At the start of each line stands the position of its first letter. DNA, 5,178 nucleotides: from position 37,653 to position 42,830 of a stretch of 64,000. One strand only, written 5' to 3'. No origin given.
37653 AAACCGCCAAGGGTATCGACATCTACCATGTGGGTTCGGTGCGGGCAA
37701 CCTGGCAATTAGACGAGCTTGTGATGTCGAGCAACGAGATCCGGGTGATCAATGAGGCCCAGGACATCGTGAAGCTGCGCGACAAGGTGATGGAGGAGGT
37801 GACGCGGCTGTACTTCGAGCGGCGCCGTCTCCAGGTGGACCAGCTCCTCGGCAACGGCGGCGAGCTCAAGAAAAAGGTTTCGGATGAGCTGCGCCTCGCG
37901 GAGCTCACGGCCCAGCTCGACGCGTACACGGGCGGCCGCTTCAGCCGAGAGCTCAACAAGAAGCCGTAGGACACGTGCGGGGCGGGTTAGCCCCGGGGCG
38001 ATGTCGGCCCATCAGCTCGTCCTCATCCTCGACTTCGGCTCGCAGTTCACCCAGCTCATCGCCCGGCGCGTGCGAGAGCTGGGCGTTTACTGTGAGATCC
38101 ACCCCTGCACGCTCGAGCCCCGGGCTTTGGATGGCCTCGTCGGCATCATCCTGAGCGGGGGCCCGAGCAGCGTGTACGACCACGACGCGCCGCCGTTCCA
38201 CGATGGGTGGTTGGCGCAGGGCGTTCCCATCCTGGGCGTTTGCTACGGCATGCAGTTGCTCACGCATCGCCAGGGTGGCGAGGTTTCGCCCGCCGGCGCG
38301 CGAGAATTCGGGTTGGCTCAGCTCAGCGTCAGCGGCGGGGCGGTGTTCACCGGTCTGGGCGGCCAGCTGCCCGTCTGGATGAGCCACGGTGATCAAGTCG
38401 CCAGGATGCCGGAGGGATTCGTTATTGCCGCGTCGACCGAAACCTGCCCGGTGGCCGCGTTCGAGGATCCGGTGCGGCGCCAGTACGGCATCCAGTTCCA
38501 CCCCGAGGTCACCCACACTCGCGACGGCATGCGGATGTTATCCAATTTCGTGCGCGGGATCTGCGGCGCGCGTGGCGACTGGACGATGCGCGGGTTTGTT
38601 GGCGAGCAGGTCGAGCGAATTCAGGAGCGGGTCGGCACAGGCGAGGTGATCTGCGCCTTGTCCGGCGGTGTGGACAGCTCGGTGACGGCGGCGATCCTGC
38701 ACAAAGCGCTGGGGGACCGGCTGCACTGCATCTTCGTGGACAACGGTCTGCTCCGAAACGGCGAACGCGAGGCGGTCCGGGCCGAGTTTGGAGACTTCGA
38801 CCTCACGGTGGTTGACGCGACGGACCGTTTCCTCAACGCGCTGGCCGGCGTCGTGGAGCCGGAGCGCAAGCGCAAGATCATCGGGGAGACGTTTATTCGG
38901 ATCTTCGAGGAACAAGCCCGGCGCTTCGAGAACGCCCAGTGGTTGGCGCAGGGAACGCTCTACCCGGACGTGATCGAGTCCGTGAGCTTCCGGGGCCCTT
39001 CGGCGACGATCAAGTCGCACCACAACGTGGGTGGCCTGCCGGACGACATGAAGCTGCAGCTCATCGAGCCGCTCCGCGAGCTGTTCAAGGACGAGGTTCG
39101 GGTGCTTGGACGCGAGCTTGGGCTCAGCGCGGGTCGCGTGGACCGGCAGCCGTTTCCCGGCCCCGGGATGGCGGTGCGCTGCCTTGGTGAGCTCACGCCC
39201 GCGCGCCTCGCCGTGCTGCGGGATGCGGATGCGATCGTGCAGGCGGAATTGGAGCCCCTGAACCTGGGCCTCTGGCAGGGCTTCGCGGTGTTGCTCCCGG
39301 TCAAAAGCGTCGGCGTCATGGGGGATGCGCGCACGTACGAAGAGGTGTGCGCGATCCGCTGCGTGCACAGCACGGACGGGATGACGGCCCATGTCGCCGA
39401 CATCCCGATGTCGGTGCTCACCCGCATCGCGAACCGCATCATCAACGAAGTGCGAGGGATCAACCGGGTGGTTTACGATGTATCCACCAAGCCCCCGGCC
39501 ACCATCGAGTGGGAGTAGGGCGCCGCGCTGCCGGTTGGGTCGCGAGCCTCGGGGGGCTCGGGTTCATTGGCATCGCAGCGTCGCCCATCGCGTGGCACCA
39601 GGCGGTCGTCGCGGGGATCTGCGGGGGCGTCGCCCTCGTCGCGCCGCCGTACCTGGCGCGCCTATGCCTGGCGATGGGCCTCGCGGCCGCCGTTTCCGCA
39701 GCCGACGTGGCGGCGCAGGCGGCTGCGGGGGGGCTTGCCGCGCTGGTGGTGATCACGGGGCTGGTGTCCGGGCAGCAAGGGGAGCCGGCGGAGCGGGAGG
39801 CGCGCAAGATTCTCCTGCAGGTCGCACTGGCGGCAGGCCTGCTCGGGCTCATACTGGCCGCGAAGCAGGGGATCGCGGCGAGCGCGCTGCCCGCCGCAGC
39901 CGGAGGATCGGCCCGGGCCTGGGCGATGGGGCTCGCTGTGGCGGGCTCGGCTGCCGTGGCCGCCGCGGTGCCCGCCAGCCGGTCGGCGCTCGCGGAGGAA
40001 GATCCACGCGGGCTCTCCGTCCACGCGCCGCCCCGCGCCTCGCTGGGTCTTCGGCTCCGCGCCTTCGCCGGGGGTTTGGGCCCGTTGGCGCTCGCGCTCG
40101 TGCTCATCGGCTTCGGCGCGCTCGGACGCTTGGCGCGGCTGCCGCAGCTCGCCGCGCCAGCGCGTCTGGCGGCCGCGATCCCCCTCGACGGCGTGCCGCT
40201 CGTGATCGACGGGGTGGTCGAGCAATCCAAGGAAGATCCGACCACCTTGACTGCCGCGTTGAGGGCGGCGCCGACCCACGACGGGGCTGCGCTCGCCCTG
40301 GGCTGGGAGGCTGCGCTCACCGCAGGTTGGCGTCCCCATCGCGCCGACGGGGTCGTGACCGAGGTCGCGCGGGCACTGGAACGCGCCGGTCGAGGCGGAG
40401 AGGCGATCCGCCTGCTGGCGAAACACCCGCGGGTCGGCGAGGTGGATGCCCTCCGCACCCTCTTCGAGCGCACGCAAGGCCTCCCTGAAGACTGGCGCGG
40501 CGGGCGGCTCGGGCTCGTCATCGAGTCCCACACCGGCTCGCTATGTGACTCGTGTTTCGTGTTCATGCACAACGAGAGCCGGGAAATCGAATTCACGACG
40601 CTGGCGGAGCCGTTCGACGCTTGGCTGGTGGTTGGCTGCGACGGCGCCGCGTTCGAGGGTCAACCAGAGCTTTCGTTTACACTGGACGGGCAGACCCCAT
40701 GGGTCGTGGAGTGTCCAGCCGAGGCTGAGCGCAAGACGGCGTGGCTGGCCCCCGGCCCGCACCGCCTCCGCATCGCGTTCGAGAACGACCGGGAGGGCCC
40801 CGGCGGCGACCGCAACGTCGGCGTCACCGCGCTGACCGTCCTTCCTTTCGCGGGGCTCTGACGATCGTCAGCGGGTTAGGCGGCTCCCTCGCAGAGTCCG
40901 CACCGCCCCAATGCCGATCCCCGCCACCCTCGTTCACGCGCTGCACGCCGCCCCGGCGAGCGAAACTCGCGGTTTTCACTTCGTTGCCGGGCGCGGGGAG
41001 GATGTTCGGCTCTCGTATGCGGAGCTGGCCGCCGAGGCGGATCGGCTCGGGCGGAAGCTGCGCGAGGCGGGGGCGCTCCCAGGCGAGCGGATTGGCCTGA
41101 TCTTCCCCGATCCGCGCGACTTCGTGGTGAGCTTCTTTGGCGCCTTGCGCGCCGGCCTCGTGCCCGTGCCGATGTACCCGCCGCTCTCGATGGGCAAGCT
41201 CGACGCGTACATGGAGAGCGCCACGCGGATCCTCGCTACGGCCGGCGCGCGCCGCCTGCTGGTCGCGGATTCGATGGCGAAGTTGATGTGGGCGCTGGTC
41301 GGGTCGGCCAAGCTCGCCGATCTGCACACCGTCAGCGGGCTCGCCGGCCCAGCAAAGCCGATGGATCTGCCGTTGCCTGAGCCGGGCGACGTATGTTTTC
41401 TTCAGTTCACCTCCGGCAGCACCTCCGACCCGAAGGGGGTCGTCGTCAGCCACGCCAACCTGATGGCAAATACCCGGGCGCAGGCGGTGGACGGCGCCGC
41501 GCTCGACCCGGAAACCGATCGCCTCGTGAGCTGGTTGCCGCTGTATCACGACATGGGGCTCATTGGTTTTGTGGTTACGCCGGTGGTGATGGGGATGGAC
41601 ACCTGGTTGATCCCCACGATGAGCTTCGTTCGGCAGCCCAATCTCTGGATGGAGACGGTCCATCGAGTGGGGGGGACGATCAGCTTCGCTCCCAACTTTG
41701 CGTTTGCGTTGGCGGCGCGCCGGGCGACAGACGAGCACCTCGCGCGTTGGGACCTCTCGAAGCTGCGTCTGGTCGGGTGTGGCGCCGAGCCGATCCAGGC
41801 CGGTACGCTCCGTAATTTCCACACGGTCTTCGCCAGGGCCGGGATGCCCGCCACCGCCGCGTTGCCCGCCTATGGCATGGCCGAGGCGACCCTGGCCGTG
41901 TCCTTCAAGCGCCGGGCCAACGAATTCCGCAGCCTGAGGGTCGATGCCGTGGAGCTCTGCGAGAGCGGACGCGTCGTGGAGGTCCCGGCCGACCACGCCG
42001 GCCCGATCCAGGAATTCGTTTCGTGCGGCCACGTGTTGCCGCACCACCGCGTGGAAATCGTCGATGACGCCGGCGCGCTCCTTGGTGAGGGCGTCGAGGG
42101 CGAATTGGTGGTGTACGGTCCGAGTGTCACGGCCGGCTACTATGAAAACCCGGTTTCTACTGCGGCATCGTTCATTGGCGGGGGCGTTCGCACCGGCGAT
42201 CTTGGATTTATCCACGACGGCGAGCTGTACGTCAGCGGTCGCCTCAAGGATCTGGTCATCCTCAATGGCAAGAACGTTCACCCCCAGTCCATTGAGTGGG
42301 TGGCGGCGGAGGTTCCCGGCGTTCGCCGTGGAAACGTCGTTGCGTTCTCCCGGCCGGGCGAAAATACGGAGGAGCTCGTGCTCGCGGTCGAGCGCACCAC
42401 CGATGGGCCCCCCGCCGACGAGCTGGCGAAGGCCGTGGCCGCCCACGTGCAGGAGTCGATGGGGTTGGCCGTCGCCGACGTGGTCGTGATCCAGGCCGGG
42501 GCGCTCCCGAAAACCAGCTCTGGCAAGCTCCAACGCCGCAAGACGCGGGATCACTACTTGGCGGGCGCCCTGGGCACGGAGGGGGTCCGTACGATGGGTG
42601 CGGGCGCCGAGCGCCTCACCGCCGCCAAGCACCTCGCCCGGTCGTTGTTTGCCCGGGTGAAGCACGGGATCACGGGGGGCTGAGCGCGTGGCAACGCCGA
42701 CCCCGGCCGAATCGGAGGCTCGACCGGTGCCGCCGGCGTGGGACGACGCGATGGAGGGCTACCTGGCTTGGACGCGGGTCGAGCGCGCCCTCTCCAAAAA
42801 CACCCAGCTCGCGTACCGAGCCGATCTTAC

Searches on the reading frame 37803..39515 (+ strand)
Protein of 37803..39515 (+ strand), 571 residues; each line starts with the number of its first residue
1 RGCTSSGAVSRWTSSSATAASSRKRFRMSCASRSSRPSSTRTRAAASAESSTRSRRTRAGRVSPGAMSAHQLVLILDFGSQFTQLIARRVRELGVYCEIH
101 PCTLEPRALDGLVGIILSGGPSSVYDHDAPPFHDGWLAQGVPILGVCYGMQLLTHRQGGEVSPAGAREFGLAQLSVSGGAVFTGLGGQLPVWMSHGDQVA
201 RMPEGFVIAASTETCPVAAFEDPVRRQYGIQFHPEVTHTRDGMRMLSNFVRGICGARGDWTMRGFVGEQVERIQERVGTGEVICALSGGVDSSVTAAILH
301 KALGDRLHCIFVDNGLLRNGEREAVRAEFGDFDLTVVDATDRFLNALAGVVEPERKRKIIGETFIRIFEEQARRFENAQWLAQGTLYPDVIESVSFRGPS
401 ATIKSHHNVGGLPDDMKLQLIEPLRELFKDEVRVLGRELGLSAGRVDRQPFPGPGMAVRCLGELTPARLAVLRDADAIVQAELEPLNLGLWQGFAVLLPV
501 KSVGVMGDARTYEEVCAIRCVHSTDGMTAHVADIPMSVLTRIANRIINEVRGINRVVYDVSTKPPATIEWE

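Call 40: search_protein_families(library=pfam, proteins=[window:37803-39515:+], max_evalue=0.0001)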
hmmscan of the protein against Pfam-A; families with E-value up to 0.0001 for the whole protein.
window:37803-39515:+ (571 aa): 5 families
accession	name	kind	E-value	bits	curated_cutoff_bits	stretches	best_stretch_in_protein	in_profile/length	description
PF00958.27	GMP_synt_C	-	8.6e-40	135.1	27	1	489-570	11-92/92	GMP synthase C terminal domain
PF00117.34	GATase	-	2e-39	135.7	22.8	1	74-250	1-187/190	Glutamine amidotransferase class-I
PF07722.19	Peptidase_C26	-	9.7e-08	32.5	20.5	1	137-235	102-219/219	Peptidase C26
PF02540.23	NAD_synthase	-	5e-05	23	21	0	275-306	14-45/242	NAD synthase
PF03054.22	tRNA_Me_trans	-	6e-05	23.2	20.6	0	281-313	2-33/202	tRNA methyl transferase HUP domain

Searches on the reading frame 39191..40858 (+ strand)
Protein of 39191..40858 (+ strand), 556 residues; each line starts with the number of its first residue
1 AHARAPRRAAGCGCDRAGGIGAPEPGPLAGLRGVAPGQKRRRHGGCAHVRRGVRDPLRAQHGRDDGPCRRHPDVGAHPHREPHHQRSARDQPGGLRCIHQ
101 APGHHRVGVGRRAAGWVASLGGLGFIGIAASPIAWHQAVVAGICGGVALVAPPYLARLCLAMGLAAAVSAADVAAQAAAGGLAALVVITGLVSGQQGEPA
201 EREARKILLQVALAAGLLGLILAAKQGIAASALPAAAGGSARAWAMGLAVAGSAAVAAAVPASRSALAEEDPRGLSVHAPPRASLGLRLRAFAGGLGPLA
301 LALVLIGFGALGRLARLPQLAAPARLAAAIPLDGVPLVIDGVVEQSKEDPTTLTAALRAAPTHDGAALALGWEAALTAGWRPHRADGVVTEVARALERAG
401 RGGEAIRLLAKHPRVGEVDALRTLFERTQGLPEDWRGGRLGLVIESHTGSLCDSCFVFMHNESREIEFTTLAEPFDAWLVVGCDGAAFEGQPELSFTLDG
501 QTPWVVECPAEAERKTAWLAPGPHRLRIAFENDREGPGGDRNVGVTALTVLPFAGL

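Call 56: search_protein_families(library=pfam, proteins=[window:39191-40858:+], max_evalue=0.001)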
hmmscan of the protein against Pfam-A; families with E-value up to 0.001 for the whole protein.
window:39191-40858:+ (556 aa): 1 family
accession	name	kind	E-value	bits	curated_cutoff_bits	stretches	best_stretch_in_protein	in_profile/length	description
PF16841.11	CBM60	-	0.0003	21.6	28.2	1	482-550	5-76/91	Ca-dependent carbohydrate-binding module xylan-binding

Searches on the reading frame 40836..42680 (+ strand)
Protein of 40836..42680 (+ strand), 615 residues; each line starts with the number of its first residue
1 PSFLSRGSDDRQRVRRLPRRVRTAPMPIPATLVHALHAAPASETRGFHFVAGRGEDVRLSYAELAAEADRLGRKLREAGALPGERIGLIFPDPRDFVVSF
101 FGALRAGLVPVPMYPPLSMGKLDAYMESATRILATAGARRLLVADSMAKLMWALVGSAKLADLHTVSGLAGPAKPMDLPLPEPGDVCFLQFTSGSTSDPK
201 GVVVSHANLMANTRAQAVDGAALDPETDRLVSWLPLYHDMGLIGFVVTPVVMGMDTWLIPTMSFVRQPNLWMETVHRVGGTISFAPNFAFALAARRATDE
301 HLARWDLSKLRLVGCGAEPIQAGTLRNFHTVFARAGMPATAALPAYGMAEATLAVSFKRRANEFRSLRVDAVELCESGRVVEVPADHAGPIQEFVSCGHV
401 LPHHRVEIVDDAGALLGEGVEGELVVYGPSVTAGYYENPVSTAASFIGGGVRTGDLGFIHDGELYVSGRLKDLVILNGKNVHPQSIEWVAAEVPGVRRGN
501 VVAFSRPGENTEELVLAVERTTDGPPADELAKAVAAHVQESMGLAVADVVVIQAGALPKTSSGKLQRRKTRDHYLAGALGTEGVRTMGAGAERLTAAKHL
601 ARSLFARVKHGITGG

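Call 40: search_protein_families(library=pfam, proteins=[window:40836-42680:+], max_evalue=0.0001)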
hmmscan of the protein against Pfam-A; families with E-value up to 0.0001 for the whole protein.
window:40836-42680:+ (615 aa): 2 families
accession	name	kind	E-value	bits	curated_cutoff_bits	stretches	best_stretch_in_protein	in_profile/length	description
PF00501.34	AMP-binding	-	1.5e-66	225.2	29.9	1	50-436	14-384/384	AMP-binding enzyme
PF14535.12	AMP-binding_C_2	-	4.9e-05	24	25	1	478-567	1-91/96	AMP-binding enzyme C-terminal domain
